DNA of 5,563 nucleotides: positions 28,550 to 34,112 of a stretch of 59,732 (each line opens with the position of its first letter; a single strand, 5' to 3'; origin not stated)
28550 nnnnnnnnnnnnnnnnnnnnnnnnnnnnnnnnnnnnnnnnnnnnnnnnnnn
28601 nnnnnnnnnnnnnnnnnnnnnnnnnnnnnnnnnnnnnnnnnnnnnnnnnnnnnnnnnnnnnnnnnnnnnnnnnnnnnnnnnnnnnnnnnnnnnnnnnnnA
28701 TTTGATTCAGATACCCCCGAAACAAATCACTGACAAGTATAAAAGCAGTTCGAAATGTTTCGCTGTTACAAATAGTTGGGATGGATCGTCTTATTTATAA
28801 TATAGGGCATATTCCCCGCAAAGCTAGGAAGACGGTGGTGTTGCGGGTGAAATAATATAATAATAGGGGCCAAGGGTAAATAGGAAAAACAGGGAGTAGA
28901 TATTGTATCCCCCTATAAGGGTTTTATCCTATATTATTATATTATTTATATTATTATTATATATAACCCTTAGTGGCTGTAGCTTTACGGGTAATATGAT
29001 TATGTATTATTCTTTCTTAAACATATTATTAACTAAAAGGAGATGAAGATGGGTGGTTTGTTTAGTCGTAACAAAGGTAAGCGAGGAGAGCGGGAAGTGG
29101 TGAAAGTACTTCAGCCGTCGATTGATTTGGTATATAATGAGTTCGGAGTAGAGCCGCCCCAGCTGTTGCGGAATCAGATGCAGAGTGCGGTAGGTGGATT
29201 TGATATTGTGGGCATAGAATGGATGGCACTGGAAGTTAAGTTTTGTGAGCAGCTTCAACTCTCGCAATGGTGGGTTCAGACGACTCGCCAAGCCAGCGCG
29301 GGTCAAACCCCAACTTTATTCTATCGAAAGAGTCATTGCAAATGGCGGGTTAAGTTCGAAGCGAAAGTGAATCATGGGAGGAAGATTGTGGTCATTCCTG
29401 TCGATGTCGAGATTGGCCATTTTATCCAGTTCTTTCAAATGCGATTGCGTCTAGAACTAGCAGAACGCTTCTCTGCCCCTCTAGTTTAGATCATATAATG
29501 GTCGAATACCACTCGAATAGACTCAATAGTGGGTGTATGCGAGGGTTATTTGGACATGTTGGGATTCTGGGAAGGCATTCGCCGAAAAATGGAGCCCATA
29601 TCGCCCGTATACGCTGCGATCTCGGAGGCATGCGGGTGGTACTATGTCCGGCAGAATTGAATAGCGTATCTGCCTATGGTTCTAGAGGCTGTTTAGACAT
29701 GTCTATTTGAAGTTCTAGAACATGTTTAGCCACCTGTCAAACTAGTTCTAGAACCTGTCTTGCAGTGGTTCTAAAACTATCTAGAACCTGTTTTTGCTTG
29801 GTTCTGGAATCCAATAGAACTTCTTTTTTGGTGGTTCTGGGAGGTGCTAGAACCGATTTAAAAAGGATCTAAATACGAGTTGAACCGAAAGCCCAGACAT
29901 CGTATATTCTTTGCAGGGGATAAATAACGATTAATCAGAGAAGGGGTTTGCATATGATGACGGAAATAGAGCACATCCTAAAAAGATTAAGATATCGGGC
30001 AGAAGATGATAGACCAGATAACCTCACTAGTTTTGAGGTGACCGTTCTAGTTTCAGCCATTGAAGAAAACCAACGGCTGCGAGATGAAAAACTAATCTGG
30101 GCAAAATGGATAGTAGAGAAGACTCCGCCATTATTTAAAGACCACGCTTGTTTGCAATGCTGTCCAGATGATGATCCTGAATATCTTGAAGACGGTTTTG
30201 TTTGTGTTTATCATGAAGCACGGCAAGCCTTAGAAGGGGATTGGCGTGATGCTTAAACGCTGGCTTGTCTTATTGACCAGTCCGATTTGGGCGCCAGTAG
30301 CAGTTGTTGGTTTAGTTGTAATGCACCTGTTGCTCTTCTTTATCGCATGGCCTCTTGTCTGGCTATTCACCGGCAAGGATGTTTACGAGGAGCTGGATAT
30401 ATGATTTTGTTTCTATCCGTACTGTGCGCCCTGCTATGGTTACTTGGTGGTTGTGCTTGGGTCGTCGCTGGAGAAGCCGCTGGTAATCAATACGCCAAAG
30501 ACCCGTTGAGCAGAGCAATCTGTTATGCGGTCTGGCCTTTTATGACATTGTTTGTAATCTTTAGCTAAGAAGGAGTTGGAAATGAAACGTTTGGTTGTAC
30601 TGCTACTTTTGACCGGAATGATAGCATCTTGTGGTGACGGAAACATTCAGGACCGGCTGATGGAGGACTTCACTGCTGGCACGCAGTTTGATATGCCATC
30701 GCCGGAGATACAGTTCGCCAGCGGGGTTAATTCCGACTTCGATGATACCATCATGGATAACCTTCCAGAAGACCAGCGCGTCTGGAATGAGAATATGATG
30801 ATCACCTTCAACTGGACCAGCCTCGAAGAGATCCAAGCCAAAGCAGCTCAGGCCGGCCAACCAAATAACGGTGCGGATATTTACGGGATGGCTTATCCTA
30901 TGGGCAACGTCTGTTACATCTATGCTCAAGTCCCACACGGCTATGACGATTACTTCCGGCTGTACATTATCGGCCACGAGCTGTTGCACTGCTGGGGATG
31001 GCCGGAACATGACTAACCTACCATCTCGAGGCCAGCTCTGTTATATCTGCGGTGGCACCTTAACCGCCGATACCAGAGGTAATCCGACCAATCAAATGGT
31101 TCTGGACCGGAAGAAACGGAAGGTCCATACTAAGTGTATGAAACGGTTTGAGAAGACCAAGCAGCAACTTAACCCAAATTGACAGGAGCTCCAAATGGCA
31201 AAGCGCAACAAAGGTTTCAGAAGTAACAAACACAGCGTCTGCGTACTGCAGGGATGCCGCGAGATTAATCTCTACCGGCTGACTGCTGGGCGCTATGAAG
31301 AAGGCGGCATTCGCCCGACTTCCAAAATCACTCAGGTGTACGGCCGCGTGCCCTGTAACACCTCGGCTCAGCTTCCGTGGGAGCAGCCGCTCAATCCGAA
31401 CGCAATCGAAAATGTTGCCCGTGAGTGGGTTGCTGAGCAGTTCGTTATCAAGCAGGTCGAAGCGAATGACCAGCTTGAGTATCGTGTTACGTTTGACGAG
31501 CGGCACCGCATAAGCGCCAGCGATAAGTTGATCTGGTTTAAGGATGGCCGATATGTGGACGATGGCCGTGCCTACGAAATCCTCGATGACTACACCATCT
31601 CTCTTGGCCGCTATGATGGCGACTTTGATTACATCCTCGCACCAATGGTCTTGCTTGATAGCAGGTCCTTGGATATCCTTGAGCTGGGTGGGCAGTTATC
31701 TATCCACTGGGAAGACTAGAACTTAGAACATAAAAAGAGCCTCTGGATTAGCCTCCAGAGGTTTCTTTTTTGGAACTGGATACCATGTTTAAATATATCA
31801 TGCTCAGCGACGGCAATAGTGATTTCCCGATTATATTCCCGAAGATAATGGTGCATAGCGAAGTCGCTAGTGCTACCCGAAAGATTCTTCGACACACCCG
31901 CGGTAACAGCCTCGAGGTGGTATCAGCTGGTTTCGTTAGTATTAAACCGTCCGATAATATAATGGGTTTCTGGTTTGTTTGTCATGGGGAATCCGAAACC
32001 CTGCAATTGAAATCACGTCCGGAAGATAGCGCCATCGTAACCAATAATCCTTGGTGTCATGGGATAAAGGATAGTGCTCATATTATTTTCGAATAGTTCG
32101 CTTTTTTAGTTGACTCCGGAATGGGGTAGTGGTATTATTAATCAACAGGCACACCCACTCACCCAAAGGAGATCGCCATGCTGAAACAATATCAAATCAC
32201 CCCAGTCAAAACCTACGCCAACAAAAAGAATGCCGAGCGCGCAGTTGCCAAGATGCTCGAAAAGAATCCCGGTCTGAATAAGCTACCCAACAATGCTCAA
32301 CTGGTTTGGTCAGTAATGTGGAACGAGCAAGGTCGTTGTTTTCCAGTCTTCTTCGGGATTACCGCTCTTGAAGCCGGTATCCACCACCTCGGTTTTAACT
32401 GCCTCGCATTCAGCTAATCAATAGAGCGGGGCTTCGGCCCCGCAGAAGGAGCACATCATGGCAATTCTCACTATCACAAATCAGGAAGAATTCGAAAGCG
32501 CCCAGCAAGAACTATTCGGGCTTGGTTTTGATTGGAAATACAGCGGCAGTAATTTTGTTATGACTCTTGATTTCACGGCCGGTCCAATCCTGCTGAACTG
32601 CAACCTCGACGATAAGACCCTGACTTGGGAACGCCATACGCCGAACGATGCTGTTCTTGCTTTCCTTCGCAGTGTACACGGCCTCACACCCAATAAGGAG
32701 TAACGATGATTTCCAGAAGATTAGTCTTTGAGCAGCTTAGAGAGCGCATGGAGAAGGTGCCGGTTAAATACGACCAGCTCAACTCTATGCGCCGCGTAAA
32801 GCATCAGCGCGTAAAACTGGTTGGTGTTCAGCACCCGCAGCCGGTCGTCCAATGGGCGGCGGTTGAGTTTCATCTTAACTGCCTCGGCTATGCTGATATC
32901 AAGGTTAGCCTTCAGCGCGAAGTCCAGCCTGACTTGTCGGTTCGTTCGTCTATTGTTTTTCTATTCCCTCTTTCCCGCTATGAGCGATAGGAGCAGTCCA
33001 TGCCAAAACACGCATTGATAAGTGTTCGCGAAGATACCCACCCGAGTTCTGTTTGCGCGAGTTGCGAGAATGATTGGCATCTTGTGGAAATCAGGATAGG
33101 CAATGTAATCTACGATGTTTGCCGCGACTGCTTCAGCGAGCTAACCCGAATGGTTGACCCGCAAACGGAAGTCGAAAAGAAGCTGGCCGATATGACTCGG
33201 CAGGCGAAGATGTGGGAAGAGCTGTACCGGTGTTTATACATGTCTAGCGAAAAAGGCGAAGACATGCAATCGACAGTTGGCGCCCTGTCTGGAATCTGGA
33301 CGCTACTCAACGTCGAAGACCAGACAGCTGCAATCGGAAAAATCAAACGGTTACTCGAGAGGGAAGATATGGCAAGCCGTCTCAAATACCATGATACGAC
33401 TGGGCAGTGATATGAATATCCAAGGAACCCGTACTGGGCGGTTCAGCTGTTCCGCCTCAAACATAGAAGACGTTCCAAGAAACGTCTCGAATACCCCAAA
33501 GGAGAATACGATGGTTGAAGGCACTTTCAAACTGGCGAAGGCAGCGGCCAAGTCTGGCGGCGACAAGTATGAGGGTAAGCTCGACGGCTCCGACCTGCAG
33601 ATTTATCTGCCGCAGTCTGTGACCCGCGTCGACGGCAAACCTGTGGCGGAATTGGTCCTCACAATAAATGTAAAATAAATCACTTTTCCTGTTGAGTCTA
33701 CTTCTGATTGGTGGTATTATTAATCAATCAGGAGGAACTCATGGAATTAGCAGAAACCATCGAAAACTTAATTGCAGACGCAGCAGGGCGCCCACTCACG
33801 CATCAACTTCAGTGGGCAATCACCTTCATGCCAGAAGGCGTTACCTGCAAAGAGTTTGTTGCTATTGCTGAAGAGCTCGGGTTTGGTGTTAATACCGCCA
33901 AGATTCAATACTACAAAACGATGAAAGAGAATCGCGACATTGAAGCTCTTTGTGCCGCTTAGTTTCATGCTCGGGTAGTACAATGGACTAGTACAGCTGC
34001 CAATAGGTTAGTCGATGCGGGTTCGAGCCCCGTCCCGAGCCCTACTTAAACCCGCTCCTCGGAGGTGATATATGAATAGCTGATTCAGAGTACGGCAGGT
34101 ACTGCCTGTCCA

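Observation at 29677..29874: Six-unit array with exact 33-bp periodicity built from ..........-type palindromes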

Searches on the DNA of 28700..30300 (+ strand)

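Call 4: search_dna_similar(query=window:29000-30300:+, collection=phages, mode=distant, max_rows=40)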
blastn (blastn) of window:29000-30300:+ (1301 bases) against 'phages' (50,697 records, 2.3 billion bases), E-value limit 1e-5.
No match.

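Call 39: search_rna_families(source=window, start=28700, end=30100, threshold=evalue, max_evalue=1)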
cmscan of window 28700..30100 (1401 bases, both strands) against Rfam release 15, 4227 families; matches with E-value up to 1: 1.
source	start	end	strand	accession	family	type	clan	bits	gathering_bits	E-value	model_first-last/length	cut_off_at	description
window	29808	29859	-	RF00032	Histone3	Cis-reg;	-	16.9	34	0.26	1-46/46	no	Histone 3' UTR stem-loop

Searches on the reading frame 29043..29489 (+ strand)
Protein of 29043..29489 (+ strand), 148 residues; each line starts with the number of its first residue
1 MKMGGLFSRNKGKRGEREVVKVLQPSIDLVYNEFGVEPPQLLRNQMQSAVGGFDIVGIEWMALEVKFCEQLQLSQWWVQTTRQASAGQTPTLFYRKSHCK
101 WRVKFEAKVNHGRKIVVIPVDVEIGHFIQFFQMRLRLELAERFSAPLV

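Call 7: search_protein_families(library=phrogs, proteins=[window:29043-29489:+], max_evalue=0.01)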
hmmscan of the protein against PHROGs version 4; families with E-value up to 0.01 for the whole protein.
window:29043-29489:+ (148 aa): 1 family
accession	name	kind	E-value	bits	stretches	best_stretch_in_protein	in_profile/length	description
phrog_244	-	DNA, RNA and nucleotide metabolism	2.4e-10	42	1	8-103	8-99/186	RusA-like Holliday junction resolvase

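Call 8: search_protein_families(library=pfam, proteins=[window:29043-29489:+], max_evalue=0.01)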
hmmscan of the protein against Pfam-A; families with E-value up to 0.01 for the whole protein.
window:29043-29489:+ (148 aa): 1 family
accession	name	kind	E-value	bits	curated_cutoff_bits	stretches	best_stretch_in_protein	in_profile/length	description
PF24608.2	PDDEXK_15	-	3.2e-06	27.6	27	1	8-110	2-116/164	Phage putative PDDEXK endonuclease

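Call 13: find_encoding_contigs(protein=window:29043-29489:+, flank=6000, max_places=10)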
Protein window:29043-29489:+ (148 aa): no gene with exactly this product is on record in the collection.

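Call 97: search_protein_families(library=ncbifam, proteins=[window:29043-29489:+], max_evalue=0.1)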
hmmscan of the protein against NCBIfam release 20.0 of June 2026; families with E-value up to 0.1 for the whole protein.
window:29043-29489:+ (148 aa): 0 families

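Call 98: search_protein_families(library=padloc, proteins=[window:29043-29489:+], max_evalue=0.1)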
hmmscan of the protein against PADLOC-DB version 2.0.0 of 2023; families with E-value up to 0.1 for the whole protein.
window:29043-29489:+ (148 aa): 1 family
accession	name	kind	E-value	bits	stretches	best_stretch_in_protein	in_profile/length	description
PDLC01991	CARF_m8--CARF_LolE_TM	-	0.034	10.2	1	82-136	545-596/810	-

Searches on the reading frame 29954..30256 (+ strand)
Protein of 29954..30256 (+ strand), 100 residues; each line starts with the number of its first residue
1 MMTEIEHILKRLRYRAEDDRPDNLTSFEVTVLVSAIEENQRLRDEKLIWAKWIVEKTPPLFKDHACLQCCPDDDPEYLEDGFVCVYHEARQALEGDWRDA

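Call 7: search_protein_families(library=phrogs, proteins=[window:29954-30256:+], max_evalue=0.01)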
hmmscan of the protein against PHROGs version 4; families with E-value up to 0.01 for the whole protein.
window:29954-30256:+ (100 aa): 0 families

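Call 8: search_protein_families(library=pfam, proteins=[window:29954-30256:+], max_evalue=0.01)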
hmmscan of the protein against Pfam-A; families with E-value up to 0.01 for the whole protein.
window:29954-30256:+ (100 aa): 0 families

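Call 52: find_homologous_proteins(query=window:29954-30256:+, max_evalue=0.001)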
Query window:29954-30256:+ (100 aa): 1 proteins with E <= 0.001 among 4 candidates.
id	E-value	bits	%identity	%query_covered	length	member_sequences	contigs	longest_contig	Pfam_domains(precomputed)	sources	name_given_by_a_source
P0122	1.5e-63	229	100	100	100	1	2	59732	-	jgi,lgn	jgi:hypothetical protein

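Call 81: search_solved_structures(query=window:29954-30256:+, max_evalue=5)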
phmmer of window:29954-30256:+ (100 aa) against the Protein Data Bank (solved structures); distinct sequences matched with E-value up to 5: 0.

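Call 97: search_protein_families(library=ncbifam, proteins=[window:29954-30256:+], max_evalue=0.1)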
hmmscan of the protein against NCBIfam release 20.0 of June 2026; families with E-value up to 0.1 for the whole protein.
window:29954-30256:+ (100 aa): 0 families

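Call 98: search_protein_families(library=padloc, proteins=[window:29954-30256:+], max_evalue=0.1)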
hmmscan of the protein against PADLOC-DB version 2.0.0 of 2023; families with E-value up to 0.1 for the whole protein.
window:29954-30256:+ (100 aa): 0 families

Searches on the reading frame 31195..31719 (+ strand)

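Call 7: search_protein_families(library=phrogs, proteins=[window:31195-31719:+], max_evalue=0.01)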
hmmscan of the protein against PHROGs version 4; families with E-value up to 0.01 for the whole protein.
window:31195-31719:+ (174 aa): 0 families

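Call 8: search_protein_families(library=pfam, proteins=[window:31195-31719:+], max_evalue=0.01)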
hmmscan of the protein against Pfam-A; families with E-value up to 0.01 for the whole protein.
window:31195-31719:+ (174 aa): 0 families

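Call 97: search_protein_families(library=ncbifam, proteins=[window:31195-31719:+], max_evalue=0.1)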
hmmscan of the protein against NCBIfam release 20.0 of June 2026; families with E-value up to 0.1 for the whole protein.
window:31195-31719:+ (174 aa): 1 family
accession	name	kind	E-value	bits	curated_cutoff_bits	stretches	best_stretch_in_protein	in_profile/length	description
NF010170.0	PRK13651.1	equivalog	0.005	15.8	432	1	91-133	214-256/308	cobalt transporter ATP-binding subunit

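Call 98: search_protein_families(library=padloc, proteins=[window:31195-31719:+], max_evalue=0.1)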
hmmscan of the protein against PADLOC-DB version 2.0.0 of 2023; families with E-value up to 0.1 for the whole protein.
window:31195-31719:+ (174 aa): 0 families

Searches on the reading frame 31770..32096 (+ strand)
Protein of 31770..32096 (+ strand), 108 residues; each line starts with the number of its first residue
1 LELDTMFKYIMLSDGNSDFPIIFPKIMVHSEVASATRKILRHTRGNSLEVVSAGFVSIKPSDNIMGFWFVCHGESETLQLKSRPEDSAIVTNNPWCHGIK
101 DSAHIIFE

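Call 7: search_protein_families(library=phrogs, proteins=[window:31770-32096:+], max_evalue=0.01)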
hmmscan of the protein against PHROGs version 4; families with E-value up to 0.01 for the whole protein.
window:31770-32096:+ (108 aa): 1 family
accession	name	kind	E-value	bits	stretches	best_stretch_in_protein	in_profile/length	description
phrog_3988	-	unknown function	1.4e-11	45.3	1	8-92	2-86/284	-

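Call 8: search_protein_families(library=pfam, proteins=[window:31770-32096:+], max_evalue=0.01)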
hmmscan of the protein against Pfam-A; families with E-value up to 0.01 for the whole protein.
window:31770-32096:+ (108 aa): 0 families

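Call 97: search_protein_families(library=ncbifam, proteins=[window:31785-32096:+], max_evalue=0.1)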
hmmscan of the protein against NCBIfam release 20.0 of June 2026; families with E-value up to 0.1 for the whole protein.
window:31785-32096:+ (103 aa): 0 families

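Call 98: search_protein_families(library=padloc, proteins=[window:31785-32096:+], max_evalue=0.1)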
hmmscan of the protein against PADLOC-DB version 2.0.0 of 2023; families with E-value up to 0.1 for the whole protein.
window:31785-32096:+ (103 aa): 0 families

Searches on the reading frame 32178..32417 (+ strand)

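Call 42: search_protein_families(library=pfam, proteins=[window:32178-32417:+], max_evalue=0.1)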
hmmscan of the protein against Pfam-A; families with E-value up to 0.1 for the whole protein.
window:32178-32417:+ (79 aa): 1 family
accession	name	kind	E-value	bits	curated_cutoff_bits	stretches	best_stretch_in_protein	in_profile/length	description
PF22790.2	YkoP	-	0.041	13.5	27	1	50-77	104-131/183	YkoP domain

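Call 60: search_protein_families(library=phrogs, proteins=[window:32178-32417:+], max_evalue=0.001)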
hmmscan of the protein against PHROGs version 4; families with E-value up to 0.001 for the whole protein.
window:32178-32417:+ (79 aa): 0 families

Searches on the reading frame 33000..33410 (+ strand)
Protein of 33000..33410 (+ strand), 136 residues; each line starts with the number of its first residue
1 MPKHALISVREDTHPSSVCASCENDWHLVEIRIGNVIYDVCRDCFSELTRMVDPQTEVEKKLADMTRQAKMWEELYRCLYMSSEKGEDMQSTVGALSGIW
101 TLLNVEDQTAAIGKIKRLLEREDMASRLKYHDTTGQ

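Call 42: search_protein_families(library=pfam, proteins=[window:33000-33410:+], max_evalue=0.1)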
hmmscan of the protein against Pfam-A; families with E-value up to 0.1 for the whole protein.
window:33000-33410:+ (136 aa): 1 family
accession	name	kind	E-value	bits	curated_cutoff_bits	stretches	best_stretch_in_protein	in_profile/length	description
PF25080.1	zf_RING-like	-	0.086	13.3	27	0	19-50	3-35/48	RING zinc finger-like domain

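Call 60: search_protein_families(library=phrogs, proteins=[window:33000-33410:+], max_evalue=0.001)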
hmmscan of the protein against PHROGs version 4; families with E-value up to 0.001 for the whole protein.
window:33000-33410:+ (136 aa): 0 families

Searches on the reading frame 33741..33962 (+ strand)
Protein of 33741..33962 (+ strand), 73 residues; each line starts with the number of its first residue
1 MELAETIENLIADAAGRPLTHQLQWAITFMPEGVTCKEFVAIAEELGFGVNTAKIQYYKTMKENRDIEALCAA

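Call 42: search_protein_families(library=pfam, proteins=[window:33741-33962:+], max_evalue=0.1)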
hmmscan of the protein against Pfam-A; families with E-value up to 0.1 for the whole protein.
window:33741-33962:+ (73 aa): 1 family
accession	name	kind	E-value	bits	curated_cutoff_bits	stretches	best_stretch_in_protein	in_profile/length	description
PF23651.1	TRAF_BTBD17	-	0.05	13.8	27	1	20-55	45-80/169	BTBD17 TRAF domain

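Call 82: search_solved_structures(query=window:33741-33962:+, max_evalue=5)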
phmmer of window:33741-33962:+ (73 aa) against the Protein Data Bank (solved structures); distinct sequences matched with E-value up to 5: 2.
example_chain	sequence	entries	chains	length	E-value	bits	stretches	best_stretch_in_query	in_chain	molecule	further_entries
2he9_A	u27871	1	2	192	0.63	13.6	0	2-19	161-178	NK-tumor recognition protein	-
2v7s_A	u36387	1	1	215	1.5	12.5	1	8-68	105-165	PROBABLE CONSERVED LIPOPROTEIN LPPA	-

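Call 97: search_protein_families(library=ncbifam, proteins=[window:33741-33962:+], max_evalue=0.1)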
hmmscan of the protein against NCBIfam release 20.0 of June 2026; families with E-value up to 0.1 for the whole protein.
window:33741-33962:+ (73 aa): 0 families

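Call 98: search_protein_families(library=padloc, proteins=[window:33741-33962:+], max_evalue=0.1)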
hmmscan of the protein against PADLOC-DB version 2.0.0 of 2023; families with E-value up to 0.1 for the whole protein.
window:33741-33962:+ (73 aa): 0 families
